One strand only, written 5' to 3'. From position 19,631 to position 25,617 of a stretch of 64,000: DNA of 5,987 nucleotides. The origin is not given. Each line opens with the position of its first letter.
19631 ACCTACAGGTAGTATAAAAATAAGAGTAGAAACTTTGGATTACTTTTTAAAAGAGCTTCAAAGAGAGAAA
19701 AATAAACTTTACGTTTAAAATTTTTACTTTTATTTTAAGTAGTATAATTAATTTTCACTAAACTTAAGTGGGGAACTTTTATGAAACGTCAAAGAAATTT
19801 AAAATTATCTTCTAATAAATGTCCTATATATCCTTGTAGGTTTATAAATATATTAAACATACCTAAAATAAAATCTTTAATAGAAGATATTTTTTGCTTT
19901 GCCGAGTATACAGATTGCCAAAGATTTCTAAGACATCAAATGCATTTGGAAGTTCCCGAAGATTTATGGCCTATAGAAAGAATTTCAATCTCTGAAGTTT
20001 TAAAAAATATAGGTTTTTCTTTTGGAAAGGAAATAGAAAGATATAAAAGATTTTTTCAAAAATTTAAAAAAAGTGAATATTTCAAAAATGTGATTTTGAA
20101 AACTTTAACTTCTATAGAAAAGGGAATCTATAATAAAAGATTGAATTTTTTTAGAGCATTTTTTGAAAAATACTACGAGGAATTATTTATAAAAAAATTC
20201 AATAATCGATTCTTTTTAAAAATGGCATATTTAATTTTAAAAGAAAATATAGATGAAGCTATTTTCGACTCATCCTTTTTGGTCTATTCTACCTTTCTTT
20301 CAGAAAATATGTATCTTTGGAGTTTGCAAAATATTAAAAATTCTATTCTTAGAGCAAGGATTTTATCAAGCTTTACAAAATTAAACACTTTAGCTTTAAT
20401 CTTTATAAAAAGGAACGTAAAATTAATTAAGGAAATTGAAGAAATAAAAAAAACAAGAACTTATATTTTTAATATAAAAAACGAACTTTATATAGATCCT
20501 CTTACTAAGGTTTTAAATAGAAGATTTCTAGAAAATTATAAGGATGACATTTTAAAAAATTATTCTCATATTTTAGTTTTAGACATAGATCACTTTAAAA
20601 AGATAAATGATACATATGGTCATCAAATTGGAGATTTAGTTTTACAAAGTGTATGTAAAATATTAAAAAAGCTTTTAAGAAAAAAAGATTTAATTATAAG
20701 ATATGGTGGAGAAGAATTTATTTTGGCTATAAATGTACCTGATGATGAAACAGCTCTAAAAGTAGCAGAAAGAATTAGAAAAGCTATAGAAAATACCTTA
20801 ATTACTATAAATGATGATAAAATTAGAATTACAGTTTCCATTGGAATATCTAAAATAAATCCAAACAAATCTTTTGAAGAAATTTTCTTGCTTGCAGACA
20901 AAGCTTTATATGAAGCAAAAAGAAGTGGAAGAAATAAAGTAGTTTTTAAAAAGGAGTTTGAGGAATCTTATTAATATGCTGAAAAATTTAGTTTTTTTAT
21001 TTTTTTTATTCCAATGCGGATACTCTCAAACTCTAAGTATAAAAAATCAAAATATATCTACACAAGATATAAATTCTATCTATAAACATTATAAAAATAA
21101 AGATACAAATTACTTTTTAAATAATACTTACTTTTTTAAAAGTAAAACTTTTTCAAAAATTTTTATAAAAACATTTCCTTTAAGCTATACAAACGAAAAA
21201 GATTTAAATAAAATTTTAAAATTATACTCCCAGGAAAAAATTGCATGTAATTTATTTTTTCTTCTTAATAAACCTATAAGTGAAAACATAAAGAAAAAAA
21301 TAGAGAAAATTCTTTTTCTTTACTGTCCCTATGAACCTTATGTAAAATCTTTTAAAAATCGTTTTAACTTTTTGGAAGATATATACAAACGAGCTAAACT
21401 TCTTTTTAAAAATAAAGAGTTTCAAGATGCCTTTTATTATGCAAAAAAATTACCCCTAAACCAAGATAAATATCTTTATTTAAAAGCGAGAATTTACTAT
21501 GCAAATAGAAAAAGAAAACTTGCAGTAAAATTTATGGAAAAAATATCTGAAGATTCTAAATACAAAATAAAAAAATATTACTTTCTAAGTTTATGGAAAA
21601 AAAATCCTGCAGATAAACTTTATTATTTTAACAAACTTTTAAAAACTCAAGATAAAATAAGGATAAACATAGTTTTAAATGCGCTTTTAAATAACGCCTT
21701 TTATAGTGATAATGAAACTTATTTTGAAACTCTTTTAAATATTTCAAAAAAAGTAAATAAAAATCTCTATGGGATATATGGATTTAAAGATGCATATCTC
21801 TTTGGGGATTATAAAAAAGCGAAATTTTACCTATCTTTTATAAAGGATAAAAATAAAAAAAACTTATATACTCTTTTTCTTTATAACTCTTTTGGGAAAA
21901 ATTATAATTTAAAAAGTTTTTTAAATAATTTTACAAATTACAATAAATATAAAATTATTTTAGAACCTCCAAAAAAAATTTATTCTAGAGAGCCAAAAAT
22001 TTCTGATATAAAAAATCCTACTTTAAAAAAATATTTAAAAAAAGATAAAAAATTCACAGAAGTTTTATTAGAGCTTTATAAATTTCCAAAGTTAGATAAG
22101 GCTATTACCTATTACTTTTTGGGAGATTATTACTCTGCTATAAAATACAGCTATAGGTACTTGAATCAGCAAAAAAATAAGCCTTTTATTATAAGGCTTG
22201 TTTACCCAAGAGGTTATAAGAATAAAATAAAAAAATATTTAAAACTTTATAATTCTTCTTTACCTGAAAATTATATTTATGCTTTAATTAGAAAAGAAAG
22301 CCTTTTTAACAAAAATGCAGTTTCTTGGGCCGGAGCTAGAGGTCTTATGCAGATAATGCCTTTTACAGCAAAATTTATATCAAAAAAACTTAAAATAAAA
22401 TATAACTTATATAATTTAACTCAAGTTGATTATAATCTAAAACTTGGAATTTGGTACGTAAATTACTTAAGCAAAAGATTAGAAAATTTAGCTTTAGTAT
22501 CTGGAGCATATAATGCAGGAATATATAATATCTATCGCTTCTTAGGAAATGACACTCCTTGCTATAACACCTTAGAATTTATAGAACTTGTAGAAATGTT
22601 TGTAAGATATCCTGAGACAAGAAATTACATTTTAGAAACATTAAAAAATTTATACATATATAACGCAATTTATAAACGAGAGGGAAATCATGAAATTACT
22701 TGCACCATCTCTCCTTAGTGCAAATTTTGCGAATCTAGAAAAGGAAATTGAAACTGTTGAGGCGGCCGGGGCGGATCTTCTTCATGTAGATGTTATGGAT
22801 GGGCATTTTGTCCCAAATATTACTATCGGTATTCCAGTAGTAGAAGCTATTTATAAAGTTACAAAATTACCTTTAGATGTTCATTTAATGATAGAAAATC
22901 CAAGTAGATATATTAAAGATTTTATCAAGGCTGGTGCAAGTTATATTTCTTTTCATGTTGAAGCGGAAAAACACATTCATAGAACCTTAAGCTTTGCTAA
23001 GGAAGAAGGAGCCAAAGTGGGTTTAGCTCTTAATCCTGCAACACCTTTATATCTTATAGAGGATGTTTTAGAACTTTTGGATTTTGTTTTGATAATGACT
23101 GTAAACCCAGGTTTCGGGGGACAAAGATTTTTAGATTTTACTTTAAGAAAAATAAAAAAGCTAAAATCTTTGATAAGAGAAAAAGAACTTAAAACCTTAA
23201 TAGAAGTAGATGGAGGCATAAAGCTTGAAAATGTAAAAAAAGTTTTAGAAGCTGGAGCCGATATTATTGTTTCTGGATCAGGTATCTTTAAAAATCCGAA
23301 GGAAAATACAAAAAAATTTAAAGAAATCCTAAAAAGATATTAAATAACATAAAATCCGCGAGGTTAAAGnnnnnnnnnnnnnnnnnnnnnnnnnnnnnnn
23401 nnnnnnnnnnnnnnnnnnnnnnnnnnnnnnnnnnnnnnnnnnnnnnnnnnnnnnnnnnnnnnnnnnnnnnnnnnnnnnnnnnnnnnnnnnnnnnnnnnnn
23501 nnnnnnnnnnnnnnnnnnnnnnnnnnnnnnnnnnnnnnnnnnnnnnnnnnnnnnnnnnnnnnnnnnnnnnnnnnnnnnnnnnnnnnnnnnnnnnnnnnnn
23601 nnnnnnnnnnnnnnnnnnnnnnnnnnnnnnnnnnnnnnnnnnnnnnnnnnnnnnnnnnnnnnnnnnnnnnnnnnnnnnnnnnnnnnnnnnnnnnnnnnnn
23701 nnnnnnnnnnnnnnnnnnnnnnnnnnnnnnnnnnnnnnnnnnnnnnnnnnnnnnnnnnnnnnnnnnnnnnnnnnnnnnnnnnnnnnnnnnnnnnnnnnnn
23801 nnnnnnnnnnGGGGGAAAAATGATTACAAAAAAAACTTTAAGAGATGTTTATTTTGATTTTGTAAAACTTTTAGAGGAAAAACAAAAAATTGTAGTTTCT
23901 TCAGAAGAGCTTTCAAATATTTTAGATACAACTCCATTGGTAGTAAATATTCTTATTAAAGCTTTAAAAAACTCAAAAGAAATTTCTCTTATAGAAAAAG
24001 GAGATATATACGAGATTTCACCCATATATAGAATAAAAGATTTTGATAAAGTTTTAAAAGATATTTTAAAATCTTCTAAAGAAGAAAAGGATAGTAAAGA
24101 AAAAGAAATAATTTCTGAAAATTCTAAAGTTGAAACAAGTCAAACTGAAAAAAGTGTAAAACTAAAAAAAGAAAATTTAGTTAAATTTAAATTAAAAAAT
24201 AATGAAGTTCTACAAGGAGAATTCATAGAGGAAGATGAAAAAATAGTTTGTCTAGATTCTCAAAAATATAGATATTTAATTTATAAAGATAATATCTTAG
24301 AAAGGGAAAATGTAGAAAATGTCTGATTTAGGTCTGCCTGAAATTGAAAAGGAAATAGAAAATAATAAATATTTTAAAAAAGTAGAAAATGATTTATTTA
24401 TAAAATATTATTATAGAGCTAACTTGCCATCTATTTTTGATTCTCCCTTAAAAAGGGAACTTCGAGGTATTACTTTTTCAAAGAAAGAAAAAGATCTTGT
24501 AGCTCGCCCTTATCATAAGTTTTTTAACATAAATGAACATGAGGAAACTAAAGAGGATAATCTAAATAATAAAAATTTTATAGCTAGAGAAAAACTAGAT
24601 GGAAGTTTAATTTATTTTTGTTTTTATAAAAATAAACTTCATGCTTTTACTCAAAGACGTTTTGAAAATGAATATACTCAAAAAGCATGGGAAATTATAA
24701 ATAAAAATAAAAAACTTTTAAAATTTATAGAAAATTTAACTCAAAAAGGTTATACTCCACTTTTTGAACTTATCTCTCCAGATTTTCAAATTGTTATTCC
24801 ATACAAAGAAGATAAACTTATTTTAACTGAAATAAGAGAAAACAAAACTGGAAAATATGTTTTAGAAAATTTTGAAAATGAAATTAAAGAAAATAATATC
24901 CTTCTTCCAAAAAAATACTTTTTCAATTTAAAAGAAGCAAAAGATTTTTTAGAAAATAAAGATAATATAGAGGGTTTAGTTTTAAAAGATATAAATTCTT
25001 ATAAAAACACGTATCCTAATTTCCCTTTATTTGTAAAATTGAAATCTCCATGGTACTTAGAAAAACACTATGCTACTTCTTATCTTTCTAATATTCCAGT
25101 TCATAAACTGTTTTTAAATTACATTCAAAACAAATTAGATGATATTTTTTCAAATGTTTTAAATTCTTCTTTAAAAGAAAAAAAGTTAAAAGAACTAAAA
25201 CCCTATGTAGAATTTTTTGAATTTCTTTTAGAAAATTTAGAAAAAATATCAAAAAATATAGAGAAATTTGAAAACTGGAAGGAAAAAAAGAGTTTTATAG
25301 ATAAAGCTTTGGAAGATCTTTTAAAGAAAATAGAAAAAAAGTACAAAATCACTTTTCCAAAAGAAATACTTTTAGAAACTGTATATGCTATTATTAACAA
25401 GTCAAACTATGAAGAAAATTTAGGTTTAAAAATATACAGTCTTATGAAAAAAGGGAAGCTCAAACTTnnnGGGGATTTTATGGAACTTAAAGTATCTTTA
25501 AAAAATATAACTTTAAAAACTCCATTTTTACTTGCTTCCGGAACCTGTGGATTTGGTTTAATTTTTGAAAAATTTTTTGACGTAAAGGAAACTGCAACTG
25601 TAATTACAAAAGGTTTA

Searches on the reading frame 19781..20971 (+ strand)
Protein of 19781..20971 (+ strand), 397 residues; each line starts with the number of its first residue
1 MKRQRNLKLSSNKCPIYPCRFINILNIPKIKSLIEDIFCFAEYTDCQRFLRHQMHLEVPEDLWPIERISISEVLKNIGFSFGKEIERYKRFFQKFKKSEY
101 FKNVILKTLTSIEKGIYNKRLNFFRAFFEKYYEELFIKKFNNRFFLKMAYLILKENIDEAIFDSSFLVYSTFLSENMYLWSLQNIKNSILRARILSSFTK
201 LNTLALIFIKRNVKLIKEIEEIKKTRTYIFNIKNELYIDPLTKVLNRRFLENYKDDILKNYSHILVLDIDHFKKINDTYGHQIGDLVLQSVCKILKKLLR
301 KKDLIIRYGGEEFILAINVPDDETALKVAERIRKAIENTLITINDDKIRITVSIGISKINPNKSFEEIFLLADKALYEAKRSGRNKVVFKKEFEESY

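Call 54: search_protein_families(library=pfam, proteins=[window:19781-20971:+], max_evalue=0.0001)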
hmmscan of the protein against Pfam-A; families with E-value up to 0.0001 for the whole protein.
window:19781-20971:+ (397 aa): 3 families
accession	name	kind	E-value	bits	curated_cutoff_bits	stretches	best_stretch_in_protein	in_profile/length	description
PF00990.26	GGDEF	-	1e-42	146.1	23.8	1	237-386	2-161/161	Diguanylate cyclase, GGDEF domain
PF22335.1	Cas10-Cmr2_palm2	-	4.5e-06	27.2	27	1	292-387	40-132/133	Cas10/Cmr2, second palm domain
PF24898.2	GGDEF_GdpP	-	5e-06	27.2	30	1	267-393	1-122/126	Cyclic-di-AMP phosphodiesterase GdpP-like, GGDEF domain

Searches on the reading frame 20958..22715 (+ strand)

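Call 54: search_protein_families(library=pfam, proteins=[window:20958-22715:+], max_evalue=0.0001)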
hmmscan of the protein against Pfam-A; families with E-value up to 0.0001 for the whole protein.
window:20958-22715:+ (586 aa): 1 family
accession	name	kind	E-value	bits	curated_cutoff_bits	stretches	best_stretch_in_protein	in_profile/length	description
PF01464.25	SLT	-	1.7e-23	82.9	21.3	1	432-527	9-103/117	Transglycosylase SLT domain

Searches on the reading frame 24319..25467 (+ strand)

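Call 79: search_protein_families(library=pfam, proteins=[window:24319-25467:+], max_evalue=0.0001)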
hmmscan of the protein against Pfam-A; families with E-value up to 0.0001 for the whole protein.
window:24319-25467:+ (383 aa): 1 family
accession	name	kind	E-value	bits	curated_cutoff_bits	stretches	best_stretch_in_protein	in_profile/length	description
PF09511.15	RNA_lig_T4_1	-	3.1e-26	93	28.3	1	48-246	2-227/227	RNA ligase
